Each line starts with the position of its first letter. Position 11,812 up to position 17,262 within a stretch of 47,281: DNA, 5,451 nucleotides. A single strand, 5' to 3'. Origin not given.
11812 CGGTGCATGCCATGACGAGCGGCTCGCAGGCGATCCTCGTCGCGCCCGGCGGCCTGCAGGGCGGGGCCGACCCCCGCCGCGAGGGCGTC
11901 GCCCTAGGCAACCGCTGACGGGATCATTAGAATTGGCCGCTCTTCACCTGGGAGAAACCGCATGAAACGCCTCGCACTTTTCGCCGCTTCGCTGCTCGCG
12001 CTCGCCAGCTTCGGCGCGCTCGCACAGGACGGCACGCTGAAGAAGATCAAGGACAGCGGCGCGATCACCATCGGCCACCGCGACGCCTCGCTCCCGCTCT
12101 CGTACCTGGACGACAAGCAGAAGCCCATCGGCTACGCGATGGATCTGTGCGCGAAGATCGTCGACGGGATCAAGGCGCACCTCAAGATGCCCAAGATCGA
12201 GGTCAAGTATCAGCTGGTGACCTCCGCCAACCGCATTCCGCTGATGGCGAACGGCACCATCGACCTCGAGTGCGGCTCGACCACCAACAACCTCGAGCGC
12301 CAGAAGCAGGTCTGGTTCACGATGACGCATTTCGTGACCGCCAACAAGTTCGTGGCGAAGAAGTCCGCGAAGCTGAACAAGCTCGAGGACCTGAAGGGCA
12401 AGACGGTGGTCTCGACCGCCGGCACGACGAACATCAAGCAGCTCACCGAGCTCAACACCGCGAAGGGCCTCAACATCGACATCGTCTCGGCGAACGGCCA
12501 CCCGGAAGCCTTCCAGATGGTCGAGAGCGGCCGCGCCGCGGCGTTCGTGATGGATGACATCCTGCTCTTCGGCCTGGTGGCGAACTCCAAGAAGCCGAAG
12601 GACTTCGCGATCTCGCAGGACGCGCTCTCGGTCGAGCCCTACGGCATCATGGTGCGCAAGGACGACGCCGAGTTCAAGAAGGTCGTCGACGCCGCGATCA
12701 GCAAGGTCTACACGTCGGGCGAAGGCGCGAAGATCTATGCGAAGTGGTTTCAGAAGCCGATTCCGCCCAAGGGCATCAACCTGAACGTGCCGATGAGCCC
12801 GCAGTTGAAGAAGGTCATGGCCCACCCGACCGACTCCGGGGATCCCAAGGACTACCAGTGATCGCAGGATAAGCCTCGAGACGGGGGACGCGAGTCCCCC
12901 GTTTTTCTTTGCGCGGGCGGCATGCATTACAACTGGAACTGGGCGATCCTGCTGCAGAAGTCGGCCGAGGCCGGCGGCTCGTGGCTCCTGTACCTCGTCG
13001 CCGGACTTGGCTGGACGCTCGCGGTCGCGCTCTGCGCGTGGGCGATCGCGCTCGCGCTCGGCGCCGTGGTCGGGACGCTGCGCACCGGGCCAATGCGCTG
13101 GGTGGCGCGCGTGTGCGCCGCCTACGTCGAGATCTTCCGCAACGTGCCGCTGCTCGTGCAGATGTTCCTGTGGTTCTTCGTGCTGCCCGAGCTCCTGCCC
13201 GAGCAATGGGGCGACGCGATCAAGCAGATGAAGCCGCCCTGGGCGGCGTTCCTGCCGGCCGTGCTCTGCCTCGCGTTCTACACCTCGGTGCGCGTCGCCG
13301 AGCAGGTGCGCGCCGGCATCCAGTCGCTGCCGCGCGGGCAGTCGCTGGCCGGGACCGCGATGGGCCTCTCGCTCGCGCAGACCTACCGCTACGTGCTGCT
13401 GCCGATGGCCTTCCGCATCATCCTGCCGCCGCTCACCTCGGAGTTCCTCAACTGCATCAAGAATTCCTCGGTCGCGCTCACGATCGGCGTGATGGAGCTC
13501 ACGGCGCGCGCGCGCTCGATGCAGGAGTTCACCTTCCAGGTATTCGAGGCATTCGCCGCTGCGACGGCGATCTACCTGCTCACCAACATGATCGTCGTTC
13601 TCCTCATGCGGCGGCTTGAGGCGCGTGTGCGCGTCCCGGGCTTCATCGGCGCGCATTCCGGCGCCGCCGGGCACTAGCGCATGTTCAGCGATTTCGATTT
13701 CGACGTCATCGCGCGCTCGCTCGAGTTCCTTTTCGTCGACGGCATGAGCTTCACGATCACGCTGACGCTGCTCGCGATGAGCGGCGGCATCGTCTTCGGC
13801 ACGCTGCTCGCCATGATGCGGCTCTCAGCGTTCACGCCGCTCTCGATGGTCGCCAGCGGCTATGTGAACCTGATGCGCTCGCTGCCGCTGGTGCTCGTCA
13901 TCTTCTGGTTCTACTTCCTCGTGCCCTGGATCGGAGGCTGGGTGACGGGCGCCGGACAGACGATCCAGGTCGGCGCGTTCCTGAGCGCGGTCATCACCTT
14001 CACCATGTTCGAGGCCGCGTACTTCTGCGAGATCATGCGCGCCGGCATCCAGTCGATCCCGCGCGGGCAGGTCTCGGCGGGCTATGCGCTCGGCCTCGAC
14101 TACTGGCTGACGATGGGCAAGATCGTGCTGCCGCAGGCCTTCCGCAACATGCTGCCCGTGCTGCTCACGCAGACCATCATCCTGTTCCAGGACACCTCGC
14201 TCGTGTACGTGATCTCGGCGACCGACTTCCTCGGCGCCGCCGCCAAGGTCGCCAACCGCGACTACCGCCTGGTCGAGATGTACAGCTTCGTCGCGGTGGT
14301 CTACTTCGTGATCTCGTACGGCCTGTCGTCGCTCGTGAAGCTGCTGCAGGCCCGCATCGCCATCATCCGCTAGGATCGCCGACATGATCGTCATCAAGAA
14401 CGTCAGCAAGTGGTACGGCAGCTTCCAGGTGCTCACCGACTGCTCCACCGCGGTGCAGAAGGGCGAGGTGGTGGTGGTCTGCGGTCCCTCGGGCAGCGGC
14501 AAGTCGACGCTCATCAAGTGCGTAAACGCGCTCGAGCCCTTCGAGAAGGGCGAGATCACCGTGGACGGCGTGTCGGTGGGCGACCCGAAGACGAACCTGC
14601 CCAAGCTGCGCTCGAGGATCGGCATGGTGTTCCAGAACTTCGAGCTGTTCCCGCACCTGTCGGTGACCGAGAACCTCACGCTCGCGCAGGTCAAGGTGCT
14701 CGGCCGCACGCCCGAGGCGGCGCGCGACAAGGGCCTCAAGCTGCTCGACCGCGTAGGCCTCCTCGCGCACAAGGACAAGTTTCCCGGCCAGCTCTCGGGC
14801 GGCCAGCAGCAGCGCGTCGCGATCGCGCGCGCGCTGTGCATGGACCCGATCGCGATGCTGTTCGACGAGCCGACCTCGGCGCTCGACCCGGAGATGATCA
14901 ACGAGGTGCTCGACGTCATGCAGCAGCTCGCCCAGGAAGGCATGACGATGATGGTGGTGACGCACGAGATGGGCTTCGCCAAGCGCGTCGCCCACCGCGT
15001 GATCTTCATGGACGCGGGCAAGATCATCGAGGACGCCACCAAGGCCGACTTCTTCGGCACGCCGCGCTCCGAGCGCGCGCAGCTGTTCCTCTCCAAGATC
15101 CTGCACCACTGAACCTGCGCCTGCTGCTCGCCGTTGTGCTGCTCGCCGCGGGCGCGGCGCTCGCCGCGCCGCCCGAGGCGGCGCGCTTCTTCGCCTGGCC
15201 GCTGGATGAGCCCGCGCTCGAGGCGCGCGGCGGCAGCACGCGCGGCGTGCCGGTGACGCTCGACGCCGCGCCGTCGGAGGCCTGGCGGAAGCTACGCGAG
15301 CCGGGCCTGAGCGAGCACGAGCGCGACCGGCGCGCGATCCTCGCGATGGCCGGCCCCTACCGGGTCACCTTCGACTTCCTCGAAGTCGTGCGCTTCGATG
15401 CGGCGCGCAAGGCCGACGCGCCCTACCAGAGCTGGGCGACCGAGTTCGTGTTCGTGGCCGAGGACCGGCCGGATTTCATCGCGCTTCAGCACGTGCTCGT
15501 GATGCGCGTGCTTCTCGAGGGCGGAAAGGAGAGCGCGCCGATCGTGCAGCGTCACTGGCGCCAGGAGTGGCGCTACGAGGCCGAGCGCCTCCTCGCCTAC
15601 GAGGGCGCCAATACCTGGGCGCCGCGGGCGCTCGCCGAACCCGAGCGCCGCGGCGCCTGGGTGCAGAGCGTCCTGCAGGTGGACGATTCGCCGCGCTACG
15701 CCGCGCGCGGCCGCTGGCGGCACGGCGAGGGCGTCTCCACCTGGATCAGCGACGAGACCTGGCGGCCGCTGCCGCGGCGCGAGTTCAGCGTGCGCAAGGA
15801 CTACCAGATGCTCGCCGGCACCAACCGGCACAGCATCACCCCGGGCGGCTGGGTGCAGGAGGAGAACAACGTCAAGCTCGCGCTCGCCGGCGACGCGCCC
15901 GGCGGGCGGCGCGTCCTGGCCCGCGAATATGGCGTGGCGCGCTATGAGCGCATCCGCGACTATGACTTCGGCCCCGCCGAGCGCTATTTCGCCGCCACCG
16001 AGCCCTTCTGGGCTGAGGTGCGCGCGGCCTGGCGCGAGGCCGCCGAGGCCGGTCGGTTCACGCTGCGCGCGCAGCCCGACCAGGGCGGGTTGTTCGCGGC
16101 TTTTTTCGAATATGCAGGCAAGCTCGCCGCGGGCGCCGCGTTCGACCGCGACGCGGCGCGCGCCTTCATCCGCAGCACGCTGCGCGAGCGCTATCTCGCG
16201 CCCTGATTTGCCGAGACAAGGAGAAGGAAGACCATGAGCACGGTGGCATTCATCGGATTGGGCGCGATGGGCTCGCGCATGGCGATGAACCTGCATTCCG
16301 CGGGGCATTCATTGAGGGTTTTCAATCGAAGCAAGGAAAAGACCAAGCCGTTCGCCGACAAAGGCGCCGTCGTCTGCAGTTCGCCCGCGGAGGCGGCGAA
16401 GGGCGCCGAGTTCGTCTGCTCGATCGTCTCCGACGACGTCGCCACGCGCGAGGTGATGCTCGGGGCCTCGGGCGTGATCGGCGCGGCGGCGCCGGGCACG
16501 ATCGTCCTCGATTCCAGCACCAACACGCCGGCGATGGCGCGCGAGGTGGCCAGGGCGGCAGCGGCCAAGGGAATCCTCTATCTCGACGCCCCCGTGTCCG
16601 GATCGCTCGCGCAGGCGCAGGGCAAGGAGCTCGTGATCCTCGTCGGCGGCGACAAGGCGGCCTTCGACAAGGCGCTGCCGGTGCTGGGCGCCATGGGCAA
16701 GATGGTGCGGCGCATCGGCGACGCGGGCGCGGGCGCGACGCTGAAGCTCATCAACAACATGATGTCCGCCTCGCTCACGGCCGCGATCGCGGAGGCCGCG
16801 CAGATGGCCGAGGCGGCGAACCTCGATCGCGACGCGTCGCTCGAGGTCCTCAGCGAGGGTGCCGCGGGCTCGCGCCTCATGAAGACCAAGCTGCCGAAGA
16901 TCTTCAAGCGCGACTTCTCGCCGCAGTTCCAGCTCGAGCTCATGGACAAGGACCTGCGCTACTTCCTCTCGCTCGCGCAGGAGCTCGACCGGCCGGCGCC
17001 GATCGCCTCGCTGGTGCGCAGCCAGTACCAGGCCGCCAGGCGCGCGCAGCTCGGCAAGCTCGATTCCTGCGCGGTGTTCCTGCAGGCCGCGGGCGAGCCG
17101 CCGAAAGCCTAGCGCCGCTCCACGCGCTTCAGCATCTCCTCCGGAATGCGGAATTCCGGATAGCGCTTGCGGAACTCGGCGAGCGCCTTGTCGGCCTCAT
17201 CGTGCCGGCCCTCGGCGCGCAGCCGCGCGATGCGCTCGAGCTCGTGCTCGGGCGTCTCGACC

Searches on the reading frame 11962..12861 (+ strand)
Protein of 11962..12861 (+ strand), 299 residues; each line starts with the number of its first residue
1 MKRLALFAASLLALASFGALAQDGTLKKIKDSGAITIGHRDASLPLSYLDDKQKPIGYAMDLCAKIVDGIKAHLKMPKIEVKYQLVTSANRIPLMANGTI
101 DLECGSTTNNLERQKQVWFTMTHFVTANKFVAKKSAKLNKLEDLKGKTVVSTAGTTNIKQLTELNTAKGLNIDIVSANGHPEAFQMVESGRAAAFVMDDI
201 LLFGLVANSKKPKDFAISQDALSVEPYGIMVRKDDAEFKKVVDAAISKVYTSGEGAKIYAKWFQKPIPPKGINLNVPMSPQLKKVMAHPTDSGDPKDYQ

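Call 81: search_protein_families(library=pfam, proteins=[window:11962-12861:+], max_evalue=0.00001)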
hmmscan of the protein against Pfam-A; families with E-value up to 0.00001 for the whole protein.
window:11962-12861:+ (299 aa): 2 families
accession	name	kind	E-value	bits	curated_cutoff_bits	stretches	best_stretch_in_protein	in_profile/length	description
PF00497.25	SBP_bac_3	-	3.2e-27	95.3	26.4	1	35-264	1-131/132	Bacterial extracellular solute-binding proteins, family 3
PF12974.12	Phosphonate-bd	-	4.1e-08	33.4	27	1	130-262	89-229/242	ABC transporter, phosphonate, periplasmic substrate-binding protein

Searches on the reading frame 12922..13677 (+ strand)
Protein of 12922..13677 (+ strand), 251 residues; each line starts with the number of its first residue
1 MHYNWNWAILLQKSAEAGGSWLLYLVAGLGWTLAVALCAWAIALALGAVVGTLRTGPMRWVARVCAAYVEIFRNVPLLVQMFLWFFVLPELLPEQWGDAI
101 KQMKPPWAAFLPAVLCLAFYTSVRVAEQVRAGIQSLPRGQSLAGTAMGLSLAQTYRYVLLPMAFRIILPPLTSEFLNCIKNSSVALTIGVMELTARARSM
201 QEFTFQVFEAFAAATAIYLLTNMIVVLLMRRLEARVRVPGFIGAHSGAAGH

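Call 81: search_protein_families(library=pfam, proteins=[window:12922-13677:+], max_evalue=0.00001)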
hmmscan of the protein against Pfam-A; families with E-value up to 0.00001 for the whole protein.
window:12922-13677:+ (251 aa): 1 family
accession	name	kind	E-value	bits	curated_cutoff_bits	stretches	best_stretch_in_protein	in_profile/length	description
PF00528.27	BPD_transp_1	-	4.7e-26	92.1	26.4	1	44-237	2-183/184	Binding-protein-dependent transport system inner membrane component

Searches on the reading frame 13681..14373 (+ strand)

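Call 82: search_protein_families(library=pfam, proteins=[window:13681-14373:+], max_evalue=0.00001)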
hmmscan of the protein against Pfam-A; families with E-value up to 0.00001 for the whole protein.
window:13681-14373:+ (230 aa): 1 family
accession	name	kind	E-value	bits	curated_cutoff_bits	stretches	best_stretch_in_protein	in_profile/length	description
PF00528.27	BPD_transp_1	-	2.2e-18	67.1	26.4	1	36-226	1-182/184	Binding-protein-dependent transport system inner membrane component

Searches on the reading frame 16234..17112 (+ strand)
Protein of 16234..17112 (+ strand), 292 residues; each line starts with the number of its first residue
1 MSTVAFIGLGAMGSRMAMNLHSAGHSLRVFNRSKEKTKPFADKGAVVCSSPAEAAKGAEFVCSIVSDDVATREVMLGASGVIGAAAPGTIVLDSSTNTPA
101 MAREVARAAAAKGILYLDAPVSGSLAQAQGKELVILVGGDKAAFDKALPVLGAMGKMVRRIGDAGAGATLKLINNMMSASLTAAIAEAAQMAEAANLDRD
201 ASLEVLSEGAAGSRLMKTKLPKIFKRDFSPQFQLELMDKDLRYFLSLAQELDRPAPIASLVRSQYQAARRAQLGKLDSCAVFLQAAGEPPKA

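Call 82: search_protein_families(library=pfam, proteins=[window:16234-17112:+], max_evalue=0.00001)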
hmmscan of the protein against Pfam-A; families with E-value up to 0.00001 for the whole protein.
window:16234-17112:+ (292 aa): 4 families
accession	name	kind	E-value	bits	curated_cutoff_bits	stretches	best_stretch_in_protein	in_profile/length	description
PF03446.21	NAD_binding_2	-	5.2e-47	160.3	21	1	3-159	1-157/161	NAD binding domain of 6-phosphogluconate dehydrogenase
PF14833.11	NAD_binding_11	-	8.6e-31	107.2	30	1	165-281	1-118/122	NAD-binding of NADP-dependent 3-hydroxyisobutyrate dehydrogenase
PF03807.23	F420_oxidored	-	3.7e-07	31.1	21.6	1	3-61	1-63/94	NADP oxidoreductase coenzyme F420-dependent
PF07991.19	KARI_N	-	7.8e-06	26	20.6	0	3-70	6-73/165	Acetohydroxy acid isomeroreductase, NADPH-binding domain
